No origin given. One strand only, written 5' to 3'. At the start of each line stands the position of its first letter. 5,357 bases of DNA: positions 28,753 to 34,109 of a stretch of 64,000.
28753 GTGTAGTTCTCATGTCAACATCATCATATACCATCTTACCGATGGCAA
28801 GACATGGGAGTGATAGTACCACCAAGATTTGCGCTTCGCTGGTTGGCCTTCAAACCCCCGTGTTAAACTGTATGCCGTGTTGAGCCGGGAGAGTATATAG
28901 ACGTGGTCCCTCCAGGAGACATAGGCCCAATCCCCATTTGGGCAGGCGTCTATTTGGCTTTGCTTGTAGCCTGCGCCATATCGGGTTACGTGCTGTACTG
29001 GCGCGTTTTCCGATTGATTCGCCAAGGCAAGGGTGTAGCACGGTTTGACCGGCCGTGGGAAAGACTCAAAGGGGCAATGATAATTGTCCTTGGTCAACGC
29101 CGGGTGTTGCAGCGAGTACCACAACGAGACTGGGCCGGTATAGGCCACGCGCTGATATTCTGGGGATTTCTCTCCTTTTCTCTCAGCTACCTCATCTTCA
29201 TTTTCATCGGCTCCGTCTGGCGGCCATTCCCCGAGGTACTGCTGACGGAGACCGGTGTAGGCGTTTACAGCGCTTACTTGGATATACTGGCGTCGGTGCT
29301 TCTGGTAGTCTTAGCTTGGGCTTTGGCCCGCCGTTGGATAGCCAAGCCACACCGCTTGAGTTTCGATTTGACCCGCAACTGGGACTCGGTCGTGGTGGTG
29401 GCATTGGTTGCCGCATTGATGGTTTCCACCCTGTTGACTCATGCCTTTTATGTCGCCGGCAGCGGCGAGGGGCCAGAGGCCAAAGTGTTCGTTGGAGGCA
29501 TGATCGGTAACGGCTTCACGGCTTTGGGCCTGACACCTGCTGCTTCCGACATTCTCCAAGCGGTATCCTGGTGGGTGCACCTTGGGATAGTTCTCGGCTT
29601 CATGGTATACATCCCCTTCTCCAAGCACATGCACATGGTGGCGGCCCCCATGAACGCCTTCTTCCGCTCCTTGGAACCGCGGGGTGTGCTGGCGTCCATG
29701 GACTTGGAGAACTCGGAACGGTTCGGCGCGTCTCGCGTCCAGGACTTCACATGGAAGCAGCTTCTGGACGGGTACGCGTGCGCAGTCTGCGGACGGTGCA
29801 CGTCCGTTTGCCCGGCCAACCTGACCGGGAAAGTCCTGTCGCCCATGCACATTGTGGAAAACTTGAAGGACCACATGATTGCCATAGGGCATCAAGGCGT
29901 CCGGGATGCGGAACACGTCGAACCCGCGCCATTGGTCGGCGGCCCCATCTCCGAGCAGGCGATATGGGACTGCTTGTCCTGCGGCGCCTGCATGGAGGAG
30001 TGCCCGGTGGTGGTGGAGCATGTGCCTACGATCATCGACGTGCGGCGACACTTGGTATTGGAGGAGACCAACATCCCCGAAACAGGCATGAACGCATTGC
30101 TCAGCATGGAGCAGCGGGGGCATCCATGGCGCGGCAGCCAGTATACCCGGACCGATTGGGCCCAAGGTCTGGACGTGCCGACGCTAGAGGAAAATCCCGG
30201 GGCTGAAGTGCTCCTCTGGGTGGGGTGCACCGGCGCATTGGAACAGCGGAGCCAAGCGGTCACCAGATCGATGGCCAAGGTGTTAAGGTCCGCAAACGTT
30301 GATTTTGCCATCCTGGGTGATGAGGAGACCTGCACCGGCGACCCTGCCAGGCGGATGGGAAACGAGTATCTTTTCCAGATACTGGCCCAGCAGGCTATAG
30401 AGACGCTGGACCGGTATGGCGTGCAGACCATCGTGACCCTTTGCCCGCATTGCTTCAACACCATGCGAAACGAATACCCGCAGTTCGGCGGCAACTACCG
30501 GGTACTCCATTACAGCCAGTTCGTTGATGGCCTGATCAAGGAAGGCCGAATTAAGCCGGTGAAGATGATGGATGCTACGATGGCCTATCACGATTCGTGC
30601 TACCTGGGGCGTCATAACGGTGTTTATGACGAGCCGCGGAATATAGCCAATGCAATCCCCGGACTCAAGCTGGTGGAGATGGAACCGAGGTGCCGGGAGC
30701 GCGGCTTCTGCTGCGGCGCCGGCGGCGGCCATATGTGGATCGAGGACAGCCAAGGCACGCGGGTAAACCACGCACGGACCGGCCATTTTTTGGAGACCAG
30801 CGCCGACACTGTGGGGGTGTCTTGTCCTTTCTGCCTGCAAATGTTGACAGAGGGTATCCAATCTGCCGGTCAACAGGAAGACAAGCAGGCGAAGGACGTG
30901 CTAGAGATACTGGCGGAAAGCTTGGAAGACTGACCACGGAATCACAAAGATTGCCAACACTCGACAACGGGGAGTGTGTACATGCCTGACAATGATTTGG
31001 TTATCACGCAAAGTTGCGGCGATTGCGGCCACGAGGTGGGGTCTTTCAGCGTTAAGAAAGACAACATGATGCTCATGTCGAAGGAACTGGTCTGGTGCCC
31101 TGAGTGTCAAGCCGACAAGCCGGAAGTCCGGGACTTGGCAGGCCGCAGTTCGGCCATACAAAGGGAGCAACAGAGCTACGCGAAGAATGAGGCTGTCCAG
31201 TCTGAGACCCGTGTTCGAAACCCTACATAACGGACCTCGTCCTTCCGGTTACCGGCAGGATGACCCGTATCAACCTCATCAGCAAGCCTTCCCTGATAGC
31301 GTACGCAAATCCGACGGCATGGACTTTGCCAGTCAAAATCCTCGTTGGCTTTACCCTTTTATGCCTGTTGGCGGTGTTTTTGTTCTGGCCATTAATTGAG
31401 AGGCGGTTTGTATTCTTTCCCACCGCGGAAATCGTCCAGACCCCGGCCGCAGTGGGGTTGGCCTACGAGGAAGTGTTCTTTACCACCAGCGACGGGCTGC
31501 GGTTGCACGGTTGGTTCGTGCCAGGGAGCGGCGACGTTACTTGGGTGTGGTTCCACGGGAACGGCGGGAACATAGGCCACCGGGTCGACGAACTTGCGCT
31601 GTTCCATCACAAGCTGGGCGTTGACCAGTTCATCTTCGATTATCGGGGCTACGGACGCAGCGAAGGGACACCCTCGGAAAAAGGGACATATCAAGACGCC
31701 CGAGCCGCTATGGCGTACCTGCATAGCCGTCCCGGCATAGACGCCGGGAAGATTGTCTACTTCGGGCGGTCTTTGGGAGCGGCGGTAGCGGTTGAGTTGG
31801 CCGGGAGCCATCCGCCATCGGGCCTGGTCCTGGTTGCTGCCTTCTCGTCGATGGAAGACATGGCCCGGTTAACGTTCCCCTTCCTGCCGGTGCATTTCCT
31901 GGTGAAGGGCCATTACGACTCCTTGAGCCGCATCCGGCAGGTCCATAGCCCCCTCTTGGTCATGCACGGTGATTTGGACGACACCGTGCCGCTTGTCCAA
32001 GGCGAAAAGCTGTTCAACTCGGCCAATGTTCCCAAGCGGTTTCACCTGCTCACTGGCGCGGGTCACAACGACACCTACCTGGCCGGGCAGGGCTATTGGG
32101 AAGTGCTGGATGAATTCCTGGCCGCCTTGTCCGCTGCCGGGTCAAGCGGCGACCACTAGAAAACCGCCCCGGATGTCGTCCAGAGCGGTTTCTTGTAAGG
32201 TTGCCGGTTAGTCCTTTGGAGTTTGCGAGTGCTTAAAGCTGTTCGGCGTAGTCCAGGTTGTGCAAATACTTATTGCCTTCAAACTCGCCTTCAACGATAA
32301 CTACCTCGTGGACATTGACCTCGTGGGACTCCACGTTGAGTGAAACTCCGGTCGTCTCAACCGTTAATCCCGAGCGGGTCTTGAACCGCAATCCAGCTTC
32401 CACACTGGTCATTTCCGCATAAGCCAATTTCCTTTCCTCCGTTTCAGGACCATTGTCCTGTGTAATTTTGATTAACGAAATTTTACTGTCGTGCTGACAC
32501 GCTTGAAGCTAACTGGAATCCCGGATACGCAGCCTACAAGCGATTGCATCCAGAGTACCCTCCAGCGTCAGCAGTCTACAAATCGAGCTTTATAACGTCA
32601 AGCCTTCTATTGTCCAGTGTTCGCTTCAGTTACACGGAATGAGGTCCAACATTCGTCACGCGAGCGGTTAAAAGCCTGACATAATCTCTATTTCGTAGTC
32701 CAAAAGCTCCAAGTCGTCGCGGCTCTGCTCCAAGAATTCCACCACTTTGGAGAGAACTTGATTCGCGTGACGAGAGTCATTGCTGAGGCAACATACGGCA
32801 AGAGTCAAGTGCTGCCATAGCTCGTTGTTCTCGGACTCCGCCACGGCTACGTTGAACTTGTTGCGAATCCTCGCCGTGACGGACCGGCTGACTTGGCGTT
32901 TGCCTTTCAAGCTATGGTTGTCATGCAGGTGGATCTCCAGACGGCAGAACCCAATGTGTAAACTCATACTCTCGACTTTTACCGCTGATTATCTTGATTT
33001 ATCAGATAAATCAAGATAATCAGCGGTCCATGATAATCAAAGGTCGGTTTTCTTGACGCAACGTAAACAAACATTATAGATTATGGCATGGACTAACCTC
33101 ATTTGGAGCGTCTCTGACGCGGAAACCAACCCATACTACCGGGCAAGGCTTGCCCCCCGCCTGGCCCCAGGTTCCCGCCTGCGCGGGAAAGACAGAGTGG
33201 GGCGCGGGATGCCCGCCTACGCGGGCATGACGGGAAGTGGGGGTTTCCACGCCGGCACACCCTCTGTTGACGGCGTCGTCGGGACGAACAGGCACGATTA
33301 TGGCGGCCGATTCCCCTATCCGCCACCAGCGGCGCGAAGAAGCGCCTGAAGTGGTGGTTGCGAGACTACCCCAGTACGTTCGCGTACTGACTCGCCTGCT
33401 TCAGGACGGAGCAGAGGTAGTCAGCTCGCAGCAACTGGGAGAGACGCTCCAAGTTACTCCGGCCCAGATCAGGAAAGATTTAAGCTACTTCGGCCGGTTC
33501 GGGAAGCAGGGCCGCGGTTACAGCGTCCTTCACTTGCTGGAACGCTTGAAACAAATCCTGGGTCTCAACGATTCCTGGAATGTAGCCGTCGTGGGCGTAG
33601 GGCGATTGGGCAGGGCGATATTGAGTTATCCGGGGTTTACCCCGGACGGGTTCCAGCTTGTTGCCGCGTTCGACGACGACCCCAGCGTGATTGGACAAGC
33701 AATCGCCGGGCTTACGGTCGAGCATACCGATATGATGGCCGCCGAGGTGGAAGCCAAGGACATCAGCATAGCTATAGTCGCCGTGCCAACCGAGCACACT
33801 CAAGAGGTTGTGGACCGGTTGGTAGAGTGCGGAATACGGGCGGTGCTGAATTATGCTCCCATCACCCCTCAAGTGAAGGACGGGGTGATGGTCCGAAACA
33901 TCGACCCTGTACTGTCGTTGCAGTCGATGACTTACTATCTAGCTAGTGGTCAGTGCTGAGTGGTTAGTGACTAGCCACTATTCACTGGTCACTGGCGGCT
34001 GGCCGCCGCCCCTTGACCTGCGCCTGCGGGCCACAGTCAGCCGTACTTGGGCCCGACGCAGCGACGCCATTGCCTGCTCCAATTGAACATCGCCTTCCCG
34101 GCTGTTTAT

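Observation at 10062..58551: Three paralogous ATPases with swapped partner modules within 48 kb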

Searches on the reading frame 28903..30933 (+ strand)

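Call 82: search_protein_families(library=pfam, proteins=[window:28903-30933:+], max_evalue=0.001)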
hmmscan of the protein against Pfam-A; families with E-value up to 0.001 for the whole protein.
window:28903-30933:+ (676 aa): 8 families
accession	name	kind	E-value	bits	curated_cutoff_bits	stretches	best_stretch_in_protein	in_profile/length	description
PF02754.22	CCG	-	1.9e-32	111.7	20.6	2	561-648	2-84/85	Cysteine-rich domain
PF13187.11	Fer4_9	-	8.8e-09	35.7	27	1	292-369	1-49/52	4Fe-4S dicluster domain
PF13183.11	Fer4_8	-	7.7e-08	33.2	27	1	292-369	4-66/68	4Fe-4S dicluster domain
PF13237.11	Fer4_10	-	1.2e-07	32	25.5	1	289-368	5-53/53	4Fe-4S dicluster domain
PF13484.11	Fer4_16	-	3e-06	28.4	30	0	291-306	51-66/66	4Fe-4S double cluster binding domain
PF12838.12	Fer4_7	-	6.1e-05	23.8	27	1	293-369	2-50/52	4Fe-4S dicluster domain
PF12797.12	Fer4_2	-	6.6e-05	23.1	24.5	0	284-305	1-22/22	4Fe-4S binding domain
PF13534.11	Fer4_17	-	0.0002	22.3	22.2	0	292-369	1-58/61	4Fe-4S dicluster domain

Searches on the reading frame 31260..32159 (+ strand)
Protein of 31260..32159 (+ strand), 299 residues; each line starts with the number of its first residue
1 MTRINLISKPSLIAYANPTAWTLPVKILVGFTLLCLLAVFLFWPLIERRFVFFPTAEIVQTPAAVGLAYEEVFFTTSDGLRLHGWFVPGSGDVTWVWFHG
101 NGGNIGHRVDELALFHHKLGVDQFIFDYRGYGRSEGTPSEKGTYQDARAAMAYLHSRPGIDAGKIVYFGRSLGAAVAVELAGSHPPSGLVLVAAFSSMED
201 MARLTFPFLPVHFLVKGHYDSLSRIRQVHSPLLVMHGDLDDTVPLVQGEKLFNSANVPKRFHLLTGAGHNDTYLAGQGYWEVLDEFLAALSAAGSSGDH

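Call 82: search_protein_families(library=pfam, proteins=[window:31260-32159:+], max_evalue=0.001)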
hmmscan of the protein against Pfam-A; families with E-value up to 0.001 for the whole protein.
window:31260-32159:+ (299 aa): 7 families
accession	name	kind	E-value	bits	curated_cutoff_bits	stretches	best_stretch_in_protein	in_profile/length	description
PF12146.15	Hydrolase_4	-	4e-14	52.9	27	1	96-201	8-116/239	Serine aminopeptidase, S33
PF00561.26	Abhydrolase_1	-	1.9e-11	44.5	25.8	1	98-203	6-114/245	alpha/beta hydrolase fold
PF12697.13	Abhydrolase_6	-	1.3e-09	39.5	26.3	1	86-208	3-107/217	Alpha/beta hydrolase family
PF00326.27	Peptidase_S9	-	8e-08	32.5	22.6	1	141-269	42-187/213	Prolyl oligopeptidase family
PF01738.24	DLH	-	0.00013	22.1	21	1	141-269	75-186/217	Dienelactone hydrolase family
PF02129.25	Peptidase_S15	-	0.00015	22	23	0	126-203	57-134/262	X-Pro dipeptidyl-peptidase (S15 family)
PF20434.5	BD-FAE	-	0.00044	20.3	26.8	0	225-252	185-212/215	BD-FAE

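Call 83: search_protein_families(library=padloc, proteins=[window:31260-32159:+], max_evalue=0.001)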
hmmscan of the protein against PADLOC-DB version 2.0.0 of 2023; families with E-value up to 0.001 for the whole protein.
window:31260-32159:+ (299 aa): 0 families

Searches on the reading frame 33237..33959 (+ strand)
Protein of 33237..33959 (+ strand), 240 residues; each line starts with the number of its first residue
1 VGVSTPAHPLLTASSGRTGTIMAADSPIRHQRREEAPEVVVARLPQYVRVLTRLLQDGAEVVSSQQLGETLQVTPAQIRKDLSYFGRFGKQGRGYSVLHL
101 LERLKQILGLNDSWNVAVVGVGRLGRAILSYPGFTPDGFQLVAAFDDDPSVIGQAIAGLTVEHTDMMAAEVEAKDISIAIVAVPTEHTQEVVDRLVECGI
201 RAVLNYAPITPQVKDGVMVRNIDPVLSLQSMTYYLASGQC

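Call 82: search_protein_families(library=pfam, proteins=[window:33237-33959:+], max_evalue=0.001)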
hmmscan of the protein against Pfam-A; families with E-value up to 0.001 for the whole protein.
window:33237-33959:+ (240 aa): 3 families
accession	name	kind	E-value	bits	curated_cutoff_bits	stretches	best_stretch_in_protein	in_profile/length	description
PF06971.19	Put_DNA-bind_N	-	1.7e-18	66.8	27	1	37-83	3-49/49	Putative DNA-binding protein N-terminus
PF02629.25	CoA_binding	-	4.2e-18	66.3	22.3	1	112-208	2-96/97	CoA binding domain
PF01408.29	GFO_IDH_MocA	-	2.2e-07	32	24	1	115-216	2-102/120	Oxidoreductase family, NAD-binding Rossmann fold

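Call 83: search_protein_families(library=padloc, proteins=[window:33237-33959:+], max_evalue=0.001)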
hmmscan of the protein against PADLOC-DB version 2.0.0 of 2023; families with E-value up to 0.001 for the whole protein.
window:33237-33959:+ (240 aa): 0 families
